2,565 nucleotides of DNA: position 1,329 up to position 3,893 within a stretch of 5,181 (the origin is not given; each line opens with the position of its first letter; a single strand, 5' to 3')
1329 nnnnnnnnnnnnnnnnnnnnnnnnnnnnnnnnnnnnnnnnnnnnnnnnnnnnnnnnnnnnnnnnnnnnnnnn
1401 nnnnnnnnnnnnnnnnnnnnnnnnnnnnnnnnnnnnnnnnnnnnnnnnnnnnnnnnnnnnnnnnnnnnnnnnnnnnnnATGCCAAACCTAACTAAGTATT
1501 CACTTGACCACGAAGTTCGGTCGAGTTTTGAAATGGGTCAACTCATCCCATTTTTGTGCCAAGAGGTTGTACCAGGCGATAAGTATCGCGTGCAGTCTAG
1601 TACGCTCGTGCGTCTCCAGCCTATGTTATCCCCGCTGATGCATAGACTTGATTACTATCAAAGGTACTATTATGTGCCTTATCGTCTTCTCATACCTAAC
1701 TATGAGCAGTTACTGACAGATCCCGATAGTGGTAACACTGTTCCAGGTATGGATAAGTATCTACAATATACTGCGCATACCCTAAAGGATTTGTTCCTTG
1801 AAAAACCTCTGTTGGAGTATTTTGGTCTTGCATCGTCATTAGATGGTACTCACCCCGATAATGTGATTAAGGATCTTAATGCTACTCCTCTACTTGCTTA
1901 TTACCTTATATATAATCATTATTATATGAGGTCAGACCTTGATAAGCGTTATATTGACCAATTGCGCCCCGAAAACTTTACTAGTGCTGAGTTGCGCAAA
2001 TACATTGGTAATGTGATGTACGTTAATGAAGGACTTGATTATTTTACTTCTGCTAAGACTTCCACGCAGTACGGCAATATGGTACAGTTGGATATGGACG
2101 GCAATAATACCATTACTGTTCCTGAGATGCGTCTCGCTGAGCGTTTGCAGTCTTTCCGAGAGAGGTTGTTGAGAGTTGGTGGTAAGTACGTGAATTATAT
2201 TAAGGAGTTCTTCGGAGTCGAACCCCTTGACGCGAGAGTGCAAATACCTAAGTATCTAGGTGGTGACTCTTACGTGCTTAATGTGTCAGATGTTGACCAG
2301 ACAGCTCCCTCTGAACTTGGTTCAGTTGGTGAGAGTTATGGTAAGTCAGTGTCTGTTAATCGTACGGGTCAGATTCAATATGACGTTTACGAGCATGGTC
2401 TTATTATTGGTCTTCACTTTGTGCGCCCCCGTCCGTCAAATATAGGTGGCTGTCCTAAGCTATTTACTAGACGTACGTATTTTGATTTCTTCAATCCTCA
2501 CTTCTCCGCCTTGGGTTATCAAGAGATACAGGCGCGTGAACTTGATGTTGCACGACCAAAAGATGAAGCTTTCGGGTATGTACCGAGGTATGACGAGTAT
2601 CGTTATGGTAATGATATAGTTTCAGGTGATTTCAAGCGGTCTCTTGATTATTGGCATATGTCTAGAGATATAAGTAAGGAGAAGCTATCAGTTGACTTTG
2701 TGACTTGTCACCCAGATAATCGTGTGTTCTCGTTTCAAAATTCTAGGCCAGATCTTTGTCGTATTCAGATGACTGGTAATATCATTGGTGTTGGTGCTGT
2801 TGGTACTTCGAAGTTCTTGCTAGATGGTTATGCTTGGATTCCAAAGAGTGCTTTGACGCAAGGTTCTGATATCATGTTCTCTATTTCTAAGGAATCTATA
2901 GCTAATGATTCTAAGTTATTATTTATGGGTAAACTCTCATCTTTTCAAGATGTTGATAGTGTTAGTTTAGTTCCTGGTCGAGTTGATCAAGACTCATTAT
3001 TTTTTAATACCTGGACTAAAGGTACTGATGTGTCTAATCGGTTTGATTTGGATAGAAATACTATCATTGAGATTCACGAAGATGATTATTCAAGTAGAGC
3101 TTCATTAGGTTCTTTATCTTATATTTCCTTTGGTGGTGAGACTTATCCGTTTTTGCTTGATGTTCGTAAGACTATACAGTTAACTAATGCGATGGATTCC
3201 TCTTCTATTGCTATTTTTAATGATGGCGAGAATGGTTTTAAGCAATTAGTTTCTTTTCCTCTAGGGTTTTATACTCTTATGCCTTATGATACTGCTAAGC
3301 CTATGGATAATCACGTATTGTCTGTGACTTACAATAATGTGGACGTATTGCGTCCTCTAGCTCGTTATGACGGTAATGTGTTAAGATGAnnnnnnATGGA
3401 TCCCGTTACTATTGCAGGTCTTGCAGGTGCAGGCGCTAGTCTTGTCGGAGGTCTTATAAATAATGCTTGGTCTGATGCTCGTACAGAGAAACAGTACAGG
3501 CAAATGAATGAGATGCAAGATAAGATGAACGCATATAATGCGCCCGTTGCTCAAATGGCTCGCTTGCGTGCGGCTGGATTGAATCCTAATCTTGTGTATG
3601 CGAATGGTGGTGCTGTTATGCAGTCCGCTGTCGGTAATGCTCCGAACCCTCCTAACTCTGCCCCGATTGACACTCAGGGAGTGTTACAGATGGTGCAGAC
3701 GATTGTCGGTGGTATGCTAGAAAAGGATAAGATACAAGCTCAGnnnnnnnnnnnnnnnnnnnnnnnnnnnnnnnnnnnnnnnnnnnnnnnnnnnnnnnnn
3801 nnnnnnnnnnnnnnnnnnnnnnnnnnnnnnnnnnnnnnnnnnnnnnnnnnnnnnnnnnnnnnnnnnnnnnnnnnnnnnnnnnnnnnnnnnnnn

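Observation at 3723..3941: VP2 pilot protein contains near-identical tandem hendecad repeats at the nucleotide level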

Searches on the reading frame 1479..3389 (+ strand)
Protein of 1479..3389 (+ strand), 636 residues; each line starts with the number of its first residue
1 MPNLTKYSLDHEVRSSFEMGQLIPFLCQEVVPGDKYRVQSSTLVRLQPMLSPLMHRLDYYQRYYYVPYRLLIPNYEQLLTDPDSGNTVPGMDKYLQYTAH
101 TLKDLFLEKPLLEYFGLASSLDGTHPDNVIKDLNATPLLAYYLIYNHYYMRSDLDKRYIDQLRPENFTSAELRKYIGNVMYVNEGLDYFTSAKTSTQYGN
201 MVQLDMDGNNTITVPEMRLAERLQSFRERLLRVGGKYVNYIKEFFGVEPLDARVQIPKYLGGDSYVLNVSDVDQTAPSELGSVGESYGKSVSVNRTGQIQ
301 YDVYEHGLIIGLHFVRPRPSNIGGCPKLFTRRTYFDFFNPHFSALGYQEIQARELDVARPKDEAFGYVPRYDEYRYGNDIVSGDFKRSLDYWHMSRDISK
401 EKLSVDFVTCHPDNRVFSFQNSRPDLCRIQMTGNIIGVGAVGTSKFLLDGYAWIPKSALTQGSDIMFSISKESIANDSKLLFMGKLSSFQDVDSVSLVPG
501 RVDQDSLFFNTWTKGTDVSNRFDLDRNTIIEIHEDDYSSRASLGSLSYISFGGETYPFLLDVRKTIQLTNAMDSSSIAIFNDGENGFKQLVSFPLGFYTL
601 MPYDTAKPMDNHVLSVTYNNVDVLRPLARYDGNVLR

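Call 4: search_protein_families(library=pfam, proteins=[window:1479-3389:+], max_evalue=0.1)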
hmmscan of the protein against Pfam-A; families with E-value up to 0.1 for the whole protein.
window:1479-3389:+ (636 aa): 1 family
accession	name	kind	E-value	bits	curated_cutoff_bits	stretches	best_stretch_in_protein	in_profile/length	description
PF02305.22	Phage_F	-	3.6e-56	191.4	25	2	202-425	243-478/501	Capsid protein (F protein)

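Call 5: search_protein_families(library=phrogs, proteins=[window:1479-3389:+], max_evalue=0.01)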
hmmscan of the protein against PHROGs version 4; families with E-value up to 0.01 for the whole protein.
window:1479-3389:+ (636 aa): 1 family
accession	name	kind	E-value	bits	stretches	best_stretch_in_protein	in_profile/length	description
phrog_514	-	head and packaging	1.1e-97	328.9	2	206-424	264-492/531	major head protein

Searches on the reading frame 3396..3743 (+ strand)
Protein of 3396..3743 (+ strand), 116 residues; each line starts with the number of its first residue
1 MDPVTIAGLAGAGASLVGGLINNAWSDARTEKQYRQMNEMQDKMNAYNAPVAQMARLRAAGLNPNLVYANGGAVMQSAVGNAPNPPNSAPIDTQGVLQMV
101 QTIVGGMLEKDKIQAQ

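Call 53: search_protein_representatives(protein=window:3396-3743:+)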
Query: 116 residues. Proteins with E-value up to 0.001 (for the whole library): 4726; up to 1e-10: 45; up to 1e-30: 6. The best 150 are listed.
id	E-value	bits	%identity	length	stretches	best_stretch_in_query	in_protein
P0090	2.4e-54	198.3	86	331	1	7-116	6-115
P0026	2.1e-52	192.1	81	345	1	1-116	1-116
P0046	1.9e-50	185.8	80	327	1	3-115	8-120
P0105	5.5e-48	177.9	78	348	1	6-116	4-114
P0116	3.9e-40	152.6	68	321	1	5-115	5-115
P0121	2.3e-32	127.6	59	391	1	1-116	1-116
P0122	2.7e-14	69.5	41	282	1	7-115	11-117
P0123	1.8e-13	66.9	38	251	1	1-114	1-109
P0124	3.4e-13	66.0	49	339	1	8-105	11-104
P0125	3.8e-13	65.8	51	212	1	1-83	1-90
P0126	7.2e-13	65.0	44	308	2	1-84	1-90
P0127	1.0e-12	64.5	47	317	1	6-92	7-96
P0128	1.8e-12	63.7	39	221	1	3-107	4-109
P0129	3.0e-12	63.0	44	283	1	8-103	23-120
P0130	4.1e-12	62.5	42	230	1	2-97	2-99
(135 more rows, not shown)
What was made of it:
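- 3513..3599 (+): Conserved VP2 core motif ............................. (residues 40-68). The N-terminal 116 aa finds 4,726 proteins at E<=0.001 among 1.84 billion representatives (call 53).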
